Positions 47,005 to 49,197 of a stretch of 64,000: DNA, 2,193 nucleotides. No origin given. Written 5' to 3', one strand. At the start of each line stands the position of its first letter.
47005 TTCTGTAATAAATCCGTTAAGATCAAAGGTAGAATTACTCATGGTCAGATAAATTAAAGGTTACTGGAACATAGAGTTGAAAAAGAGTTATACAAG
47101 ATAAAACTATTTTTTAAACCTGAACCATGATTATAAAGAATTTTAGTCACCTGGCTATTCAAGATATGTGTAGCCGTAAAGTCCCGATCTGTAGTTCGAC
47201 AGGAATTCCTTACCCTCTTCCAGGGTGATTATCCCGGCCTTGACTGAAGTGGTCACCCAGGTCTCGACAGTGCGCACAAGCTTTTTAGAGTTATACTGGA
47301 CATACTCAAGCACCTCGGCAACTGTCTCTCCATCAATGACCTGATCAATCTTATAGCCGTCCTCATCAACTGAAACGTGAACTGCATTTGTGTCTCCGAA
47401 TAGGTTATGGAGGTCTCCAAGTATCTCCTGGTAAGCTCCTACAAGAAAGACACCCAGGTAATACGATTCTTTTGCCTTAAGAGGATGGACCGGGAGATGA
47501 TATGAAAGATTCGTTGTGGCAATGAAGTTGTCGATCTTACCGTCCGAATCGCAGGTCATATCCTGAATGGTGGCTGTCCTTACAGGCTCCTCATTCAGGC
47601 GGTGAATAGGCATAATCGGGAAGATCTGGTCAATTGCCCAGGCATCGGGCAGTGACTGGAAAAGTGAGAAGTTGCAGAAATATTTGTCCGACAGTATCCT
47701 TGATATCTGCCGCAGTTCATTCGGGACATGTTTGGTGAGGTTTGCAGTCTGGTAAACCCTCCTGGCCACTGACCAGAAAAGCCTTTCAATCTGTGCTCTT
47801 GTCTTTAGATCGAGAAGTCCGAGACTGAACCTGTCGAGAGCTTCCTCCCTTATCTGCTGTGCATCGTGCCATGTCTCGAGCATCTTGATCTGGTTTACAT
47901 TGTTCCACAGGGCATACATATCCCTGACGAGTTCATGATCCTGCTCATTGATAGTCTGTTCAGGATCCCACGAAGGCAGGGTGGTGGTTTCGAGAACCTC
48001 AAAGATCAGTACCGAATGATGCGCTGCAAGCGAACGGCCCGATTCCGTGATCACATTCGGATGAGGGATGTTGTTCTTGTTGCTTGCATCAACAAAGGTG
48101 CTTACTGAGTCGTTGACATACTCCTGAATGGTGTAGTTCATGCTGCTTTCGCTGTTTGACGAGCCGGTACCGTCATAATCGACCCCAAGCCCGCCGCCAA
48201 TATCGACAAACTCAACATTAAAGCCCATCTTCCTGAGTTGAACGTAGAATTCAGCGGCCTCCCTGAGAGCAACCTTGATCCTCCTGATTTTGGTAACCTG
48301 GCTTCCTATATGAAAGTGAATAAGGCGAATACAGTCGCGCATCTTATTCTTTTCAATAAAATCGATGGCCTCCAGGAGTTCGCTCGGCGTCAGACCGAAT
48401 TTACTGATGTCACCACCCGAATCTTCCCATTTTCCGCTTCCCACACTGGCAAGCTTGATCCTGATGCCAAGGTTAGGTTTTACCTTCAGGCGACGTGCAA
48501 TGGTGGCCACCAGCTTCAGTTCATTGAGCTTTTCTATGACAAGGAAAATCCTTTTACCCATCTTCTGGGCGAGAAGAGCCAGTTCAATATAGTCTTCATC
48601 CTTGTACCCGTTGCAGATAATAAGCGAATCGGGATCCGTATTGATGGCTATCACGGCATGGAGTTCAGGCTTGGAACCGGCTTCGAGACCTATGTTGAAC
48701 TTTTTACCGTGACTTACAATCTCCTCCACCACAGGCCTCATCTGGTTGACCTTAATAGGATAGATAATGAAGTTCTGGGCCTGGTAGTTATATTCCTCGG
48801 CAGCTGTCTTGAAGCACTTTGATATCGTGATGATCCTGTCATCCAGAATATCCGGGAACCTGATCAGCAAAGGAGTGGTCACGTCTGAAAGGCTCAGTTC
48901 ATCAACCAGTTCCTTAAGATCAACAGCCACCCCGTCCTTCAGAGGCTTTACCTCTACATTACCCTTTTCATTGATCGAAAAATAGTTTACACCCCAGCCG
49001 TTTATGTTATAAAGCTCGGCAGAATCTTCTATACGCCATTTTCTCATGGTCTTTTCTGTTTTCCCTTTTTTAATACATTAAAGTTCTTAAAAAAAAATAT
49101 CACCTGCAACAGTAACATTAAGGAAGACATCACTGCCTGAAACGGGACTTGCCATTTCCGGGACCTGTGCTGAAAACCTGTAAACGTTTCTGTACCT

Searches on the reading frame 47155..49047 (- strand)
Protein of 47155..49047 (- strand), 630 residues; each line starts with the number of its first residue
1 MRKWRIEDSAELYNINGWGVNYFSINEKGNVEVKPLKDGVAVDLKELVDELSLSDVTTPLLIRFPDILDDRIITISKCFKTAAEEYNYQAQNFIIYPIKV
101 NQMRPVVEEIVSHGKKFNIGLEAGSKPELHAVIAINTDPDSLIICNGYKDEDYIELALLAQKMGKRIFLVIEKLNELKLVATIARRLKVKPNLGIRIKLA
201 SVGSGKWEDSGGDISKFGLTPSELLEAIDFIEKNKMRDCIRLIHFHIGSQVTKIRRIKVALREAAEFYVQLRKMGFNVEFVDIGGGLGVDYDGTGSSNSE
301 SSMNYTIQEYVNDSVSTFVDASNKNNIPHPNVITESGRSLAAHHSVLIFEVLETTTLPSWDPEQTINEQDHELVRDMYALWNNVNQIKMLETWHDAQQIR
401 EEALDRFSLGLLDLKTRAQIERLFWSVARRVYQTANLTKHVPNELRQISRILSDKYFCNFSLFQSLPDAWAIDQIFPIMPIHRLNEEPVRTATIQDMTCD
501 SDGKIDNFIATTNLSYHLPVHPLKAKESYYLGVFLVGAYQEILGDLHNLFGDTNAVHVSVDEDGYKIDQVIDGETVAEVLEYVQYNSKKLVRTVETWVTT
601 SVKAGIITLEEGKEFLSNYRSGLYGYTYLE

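Call 67: search_protein_families(library=pfam, proteins=[window:47155-49047:-], max_evalue=0.00001)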
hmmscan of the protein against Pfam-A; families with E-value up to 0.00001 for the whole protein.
window:47155-49047:- (630 aa): 3 families
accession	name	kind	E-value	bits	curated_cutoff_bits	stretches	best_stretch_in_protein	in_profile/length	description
PF02784.22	Orn_Arg_deC_N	-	3.7e-42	144.8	23.4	1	75-342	4-247/247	Pyridoxal-dependent decarboxylase, pyridoxal binding domain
PF17810.6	Arg_decarb_HB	-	2.9e-22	79.2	23.3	1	368-447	2-82/84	Arginine decarboxylase helical bundle domain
PF17944.6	Arg_decarbox_C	-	5.1e-15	56.2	23.3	1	576-629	1-51/51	Arginine decarboxylase C-terminal helical extension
